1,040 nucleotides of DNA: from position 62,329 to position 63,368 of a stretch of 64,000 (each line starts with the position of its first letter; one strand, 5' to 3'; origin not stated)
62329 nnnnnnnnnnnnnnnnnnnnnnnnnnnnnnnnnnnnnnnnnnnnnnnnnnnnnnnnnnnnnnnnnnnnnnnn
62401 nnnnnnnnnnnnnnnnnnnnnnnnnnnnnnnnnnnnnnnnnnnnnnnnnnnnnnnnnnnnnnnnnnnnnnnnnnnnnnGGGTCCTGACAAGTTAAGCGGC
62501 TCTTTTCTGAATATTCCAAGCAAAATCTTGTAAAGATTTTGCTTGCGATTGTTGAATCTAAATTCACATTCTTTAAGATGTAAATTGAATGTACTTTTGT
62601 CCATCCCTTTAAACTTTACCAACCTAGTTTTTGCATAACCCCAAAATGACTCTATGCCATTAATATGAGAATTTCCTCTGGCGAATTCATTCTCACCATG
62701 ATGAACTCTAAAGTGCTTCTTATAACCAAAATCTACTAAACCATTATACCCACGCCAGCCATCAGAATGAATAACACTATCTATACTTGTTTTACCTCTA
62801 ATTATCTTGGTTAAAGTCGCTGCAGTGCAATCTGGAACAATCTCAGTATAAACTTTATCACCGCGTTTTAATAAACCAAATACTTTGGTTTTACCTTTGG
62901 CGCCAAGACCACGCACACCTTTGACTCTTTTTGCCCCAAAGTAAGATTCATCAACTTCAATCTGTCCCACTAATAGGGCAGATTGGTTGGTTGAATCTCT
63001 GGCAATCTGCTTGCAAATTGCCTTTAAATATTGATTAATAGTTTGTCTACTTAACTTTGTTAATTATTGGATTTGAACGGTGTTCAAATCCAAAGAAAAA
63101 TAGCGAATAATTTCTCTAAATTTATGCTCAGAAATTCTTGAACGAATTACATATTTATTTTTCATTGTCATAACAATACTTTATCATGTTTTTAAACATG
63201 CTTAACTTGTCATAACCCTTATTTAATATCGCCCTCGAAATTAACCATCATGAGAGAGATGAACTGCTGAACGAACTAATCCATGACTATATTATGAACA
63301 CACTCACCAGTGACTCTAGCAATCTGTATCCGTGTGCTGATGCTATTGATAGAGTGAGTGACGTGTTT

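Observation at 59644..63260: Possible BREX-like remnant: an NTPase (BrxC/PglY-like?) followed by an HsdM_N/PglX-like N-terminal fragment, both inactivated by insertions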

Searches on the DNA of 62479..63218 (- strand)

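Call 33: search_dna_similar(query=window:62479-63218:-, collection=plasmids, mode=distant, max_rows=12)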
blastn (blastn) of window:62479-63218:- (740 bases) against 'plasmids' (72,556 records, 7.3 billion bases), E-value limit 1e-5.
Records with a match: 22; places in all: 25; records where one place covers at least 80% of the query: 1.
Best place of each record, by identity: 60-80% 22.
By first word of the organism name: Acinetobacter 19; Trichlorobacter 1; Nitrosomonas 1; Hymenobacter 1.
By predicted mobility (MOB-suite, as given by PLSDB): mobilizable 13; non-mobilizable 8; conjugative 1.
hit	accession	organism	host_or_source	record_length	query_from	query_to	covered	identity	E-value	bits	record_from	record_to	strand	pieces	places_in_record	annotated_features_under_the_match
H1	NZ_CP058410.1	Trichlorobacter lovleyi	whole genome,river sediment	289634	1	740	100%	65.4%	1e-35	158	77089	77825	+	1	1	IS1595 family transposase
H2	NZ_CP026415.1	Acinetobacter sp. ACNIH2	-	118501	336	582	33%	71.1%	3e-24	120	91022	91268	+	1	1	IS1595 family transposase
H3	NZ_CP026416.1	Acinetobacter sp. ACNIH2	-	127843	336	582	33%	71.1%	3e-24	120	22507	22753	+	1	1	IS1595 family transposase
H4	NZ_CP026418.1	Acinetobacter sp. ACNIH2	-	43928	336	582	33%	71.1%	3e-24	120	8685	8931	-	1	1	IS1595 family transposase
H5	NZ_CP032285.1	Acinetobacter sp. WCHA55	Culture,Sewage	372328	438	657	30%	74.2%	1e-28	135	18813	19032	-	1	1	IS1595-like element ISAcra1 family transposase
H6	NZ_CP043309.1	Acinetobacter johnsonii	sewage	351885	438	657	30%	74.2%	1e-28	135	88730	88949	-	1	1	IS1595-like element ISAcra1 family transposase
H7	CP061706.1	Acinetobacter baumannii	paper pulp mill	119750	438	657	30%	74.2%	1e-28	135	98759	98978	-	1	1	IS1595-like element ISAcra1 family transposase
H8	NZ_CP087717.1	Acinetobacter pittii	Homo sapiens,pure culture,hydrothorax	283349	438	657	30%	74.2%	1e-28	135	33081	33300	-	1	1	IS1595-like element ISAcra1 family transposase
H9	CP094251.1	Acinetobacter variabilis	mixed culture,fecal of pig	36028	438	657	30%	74.2%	1e-28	135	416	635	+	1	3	none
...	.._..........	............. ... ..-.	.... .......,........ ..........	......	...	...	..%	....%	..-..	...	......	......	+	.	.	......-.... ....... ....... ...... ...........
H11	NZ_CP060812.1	Acinetobacter variabilis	-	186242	438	657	30%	74.2%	1e-28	135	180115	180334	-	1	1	IS1595-like element ISAcra1 family transposase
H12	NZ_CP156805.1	Acinetobacter sp. ANC 7881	cattle,whole organism,cattle feces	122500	438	657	30%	74.2%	1e-28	135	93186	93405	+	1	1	IS1595-like element ISAcra1 family transposase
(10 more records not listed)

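Call 35: get_annotated_region(hit=H1, flank=300)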
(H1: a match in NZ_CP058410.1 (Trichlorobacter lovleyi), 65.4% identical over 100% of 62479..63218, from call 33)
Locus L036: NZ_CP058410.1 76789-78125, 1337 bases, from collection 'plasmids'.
description: Trichlorobacter lovleyi strain IAE plasmid pIAE1, complete sequence
organism: Trichlorobacter lovleyi (NCBI taxid 313985)
taxonomy: Bacteria; Thermodesulfobacteriota; Desulfuromonadia; Geobacterales; Geobacteraceae; Trichlorobacter; Trichlorobacter lovleyi
host: -; source: whole genome,river sediment; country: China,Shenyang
typing (MOB-suite, as given by PLSDB): non-mobilizable; mating-pair formation MPF_T
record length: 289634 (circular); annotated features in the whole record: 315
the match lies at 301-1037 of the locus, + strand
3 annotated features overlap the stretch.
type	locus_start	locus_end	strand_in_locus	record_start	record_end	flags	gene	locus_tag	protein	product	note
CDS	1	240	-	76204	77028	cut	-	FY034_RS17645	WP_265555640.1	response regulator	GO:0000160 - phosphorelay signal transduction system [Evidence IEA]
CDS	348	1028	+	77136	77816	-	-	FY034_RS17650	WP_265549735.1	IS1595 family transposase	-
CDS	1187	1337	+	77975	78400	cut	-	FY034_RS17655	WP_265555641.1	helix-turn-helix domain-containing protein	GO:0045892 - negative regulation of DNA-templated transcription [Evidence IEA]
